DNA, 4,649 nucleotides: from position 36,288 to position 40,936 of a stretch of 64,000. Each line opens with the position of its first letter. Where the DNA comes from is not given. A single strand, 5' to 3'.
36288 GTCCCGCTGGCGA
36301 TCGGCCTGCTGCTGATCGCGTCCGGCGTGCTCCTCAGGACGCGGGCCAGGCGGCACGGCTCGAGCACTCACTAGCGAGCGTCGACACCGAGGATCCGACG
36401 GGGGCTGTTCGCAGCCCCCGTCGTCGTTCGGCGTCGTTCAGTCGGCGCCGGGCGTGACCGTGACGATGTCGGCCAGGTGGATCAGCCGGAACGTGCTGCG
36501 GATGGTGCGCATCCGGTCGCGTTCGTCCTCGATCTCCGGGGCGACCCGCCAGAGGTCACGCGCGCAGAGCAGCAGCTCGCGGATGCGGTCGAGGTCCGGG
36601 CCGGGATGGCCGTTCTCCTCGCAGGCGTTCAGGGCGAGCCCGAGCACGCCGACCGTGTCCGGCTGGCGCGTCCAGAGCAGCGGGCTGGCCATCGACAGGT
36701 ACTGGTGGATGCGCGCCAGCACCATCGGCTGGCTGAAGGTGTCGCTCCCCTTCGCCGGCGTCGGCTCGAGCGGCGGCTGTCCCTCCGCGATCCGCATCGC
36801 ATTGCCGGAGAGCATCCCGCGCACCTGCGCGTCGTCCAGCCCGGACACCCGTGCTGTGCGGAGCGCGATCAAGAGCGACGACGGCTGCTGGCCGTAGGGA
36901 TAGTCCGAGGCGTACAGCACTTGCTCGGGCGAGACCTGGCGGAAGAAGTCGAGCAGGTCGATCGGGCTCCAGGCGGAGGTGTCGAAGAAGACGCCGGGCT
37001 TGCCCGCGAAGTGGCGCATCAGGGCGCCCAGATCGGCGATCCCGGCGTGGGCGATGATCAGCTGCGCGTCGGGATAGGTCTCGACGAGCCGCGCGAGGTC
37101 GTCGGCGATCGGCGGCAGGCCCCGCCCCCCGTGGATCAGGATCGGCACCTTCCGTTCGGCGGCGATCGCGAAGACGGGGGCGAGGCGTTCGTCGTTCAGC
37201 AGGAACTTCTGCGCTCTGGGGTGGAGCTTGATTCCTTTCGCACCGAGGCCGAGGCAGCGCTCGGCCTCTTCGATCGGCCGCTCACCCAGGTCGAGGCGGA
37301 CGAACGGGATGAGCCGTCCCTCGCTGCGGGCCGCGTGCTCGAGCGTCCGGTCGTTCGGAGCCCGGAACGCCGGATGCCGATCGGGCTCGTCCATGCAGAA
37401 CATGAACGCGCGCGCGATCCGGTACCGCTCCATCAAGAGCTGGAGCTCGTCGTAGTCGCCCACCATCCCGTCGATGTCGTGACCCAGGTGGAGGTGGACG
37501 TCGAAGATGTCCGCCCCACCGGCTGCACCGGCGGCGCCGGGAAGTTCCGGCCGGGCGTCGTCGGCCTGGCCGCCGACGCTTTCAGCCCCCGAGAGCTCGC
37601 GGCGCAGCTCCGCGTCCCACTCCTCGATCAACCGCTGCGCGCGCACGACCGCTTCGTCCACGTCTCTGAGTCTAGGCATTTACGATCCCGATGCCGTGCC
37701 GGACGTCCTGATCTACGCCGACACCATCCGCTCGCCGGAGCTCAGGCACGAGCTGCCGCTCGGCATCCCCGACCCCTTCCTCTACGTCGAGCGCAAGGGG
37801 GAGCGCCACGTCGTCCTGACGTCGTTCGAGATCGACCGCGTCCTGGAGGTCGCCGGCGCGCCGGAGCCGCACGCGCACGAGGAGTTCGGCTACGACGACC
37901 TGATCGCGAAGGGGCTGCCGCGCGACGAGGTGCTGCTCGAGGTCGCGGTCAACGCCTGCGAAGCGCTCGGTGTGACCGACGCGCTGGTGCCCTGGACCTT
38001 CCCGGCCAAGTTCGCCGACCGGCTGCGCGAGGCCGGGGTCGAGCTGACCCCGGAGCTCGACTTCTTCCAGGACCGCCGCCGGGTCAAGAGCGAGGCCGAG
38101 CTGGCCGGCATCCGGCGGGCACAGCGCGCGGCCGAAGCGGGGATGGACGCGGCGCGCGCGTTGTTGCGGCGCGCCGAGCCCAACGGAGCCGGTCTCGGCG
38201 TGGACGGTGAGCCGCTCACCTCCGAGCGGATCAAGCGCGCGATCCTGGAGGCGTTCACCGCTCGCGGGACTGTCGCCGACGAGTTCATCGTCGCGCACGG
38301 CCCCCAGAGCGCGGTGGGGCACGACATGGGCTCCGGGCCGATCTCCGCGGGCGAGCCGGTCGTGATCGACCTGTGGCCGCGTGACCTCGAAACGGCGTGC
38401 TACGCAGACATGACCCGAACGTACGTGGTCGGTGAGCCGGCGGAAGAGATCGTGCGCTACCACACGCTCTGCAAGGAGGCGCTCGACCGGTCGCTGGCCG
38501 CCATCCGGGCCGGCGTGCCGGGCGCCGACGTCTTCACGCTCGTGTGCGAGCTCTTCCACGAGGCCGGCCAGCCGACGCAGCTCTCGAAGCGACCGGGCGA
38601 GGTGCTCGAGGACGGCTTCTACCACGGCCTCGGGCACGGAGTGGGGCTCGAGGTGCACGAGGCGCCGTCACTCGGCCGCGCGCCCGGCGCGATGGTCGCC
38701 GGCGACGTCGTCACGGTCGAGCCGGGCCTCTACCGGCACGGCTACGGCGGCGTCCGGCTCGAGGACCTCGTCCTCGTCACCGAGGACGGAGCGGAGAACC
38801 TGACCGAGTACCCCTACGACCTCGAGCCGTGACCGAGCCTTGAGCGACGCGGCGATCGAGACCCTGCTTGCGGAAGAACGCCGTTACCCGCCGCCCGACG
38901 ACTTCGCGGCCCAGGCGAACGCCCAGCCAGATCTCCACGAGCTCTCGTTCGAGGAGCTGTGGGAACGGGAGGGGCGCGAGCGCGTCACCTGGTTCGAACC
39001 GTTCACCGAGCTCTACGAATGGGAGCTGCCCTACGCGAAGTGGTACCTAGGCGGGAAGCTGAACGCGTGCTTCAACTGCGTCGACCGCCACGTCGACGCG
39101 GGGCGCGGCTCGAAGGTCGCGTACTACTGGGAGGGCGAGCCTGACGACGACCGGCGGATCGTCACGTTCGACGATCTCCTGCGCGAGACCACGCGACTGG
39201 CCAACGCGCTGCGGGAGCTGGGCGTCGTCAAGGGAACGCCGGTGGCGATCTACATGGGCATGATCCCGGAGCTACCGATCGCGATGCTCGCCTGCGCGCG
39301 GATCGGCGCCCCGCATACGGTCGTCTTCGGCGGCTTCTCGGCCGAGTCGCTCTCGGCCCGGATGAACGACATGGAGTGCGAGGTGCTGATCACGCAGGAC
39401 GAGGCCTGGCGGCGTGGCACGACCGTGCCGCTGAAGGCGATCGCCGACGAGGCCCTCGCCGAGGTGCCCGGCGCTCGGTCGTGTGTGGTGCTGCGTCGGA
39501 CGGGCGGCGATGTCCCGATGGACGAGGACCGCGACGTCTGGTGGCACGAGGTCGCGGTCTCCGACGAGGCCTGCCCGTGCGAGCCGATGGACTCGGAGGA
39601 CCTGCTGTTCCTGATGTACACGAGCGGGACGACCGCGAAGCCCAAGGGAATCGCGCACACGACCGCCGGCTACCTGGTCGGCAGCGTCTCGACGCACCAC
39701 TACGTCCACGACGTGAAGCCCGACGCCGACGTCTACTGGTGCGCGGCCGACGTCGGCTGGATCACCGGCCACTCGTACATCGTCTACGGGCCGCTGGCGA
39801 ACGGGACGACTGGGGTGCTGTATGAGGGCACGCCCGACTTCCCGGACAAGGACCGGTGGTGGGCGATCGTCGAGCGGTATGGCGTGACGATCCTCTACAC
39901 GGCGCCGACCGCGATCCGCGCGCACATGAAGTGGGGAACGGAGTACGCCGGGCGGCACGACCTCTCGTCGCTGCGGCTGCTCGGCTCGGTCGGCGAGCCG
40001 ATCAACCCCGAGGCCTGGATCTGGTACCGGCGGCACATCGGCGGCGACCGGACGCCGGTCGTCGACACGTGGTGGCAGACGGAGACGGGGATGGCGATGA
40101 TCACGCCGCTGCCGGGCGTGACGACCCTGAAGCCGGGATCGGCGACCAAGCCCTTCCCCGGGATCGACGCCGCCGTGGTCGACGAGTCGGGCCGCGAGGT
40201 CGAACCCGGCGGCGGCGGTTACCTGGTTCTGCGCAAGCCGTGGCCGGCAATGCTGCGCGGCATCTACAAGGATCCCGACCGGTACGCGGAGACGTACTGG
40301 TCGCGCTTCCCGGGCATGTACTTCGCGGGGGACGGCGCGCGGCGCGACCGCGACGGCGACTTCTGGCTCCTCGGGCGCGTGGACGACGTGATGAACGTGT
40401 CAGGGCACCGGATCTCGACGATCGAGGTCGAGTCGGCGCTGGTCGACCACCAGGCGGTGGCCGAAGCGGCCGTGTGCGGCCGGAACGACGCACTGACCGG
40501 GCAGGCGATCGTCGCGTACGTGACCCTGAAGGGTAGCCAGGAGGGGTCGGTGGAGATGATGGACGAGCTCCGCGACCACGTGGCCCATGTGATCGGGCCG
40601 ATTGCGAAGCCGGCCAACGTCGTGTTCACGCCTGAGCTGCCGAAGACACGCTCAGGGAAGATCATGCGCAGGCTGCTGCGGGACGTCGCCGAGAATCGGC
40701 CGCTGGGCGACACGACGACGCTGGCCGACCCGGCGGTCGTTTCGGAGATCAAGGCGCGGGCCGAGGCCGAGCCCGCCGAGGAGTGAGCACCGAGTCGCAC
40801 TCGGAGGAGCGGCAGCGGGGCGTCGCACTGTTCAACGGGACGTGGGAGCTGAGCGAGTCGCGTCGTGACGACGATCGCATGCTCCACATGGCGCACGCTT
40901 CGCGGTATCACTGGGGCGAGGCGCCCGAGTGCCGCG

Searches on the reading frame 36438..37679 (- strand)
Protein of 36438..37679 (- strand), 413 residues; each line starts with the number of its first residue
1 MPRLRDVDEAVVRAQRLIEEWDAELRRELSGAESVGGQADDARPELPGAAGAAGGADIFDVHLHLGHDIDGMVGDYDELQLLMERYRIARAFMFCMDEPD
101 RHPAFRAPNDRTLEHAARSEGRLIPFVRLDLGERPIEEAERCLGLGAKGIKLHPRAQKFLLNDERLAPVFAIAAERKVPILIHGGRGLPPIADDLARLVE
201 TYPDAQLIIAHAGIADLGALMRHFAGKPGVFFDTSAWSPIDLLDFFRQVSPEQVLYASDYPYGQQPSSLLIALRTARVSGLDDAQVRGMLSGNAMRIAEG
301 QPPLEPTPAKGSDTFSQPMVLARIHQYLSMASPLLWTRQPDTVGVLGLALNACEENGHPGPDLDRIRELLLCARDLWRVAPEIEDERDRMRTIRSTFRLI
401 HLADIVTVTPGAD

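Call 59: search_protein_families(library=pfam, proteins=[window:36438-37679:-], max_evalue=0.00001)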
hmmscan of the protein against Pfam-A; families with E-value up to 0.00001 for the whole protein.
window:36438-37679:- (413 aa): 1 family
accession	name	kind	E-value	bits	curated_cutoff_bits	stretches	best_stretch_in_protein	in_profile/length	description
PF04909.20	Amidohydro_2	-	1.4e-30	107.5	26.4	1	60-297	2-286/289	Amidohydrolase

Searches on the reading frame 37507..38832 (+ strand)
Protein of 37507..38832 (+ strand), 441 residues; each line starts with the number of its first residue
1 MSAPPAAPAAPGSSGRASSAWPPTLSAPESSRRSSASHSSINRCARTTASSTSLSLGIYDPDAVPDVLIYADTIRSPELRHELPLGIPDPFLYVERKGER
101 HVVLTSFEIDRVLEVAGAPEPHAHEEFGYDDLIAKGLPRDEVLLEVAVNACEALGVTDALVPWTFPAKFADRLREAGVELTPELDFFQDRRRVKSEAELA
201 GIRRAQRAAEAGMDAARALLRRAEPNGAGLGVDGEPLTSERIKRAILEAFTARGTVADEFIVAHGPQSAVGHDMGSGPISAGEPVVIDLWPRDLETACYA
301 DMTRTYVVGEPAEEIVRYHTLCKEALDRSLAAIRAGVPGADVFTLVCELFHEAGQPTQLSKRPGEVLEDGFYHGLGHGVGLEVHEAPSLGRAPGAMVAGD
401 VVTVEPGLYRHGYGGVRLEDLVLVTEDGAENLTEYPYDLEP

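Call 59: search_protein_families(library=pfam, proteins=[window:37507-38832:+], max_evalue=0.00001)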
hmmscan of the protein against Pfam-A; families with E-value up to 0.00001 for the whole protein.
window:37507-38832:+ (441 aa): 1 family
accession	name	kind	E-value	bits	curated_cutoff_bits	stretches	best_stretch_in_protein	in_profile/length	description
PF00557.29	Peptidase_M24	-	5e-41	141.2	23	1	201-426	2-208/208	Metallopeptidase family M24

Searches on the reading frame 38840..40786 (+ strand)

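Call 59: search_protein_families(library=pfam, proteins=[window:38840-40786:+], max_evalue=0.00001)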
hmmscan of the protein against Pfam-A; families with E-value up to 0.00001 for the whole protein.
window:38840-40786:+ (648 aa): 3 families
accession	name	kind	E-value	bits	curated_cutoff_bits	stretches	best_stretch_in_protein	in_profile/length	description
PF00501.34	AMP-binding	-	1.5e-86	291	29.9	1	87-474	6-382/384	AMP-binding enzyme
PF13193.12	AMP-binding_C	-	3.3e-26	92.4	24.5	1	529-607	1-76/76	AMP-binding enzyme C-terminal domain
PF16177.11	ACAS_N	-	1.4e-10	41.2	27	1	38-80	13-55/55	Acetyl-coenzyme A synthetase N-terminus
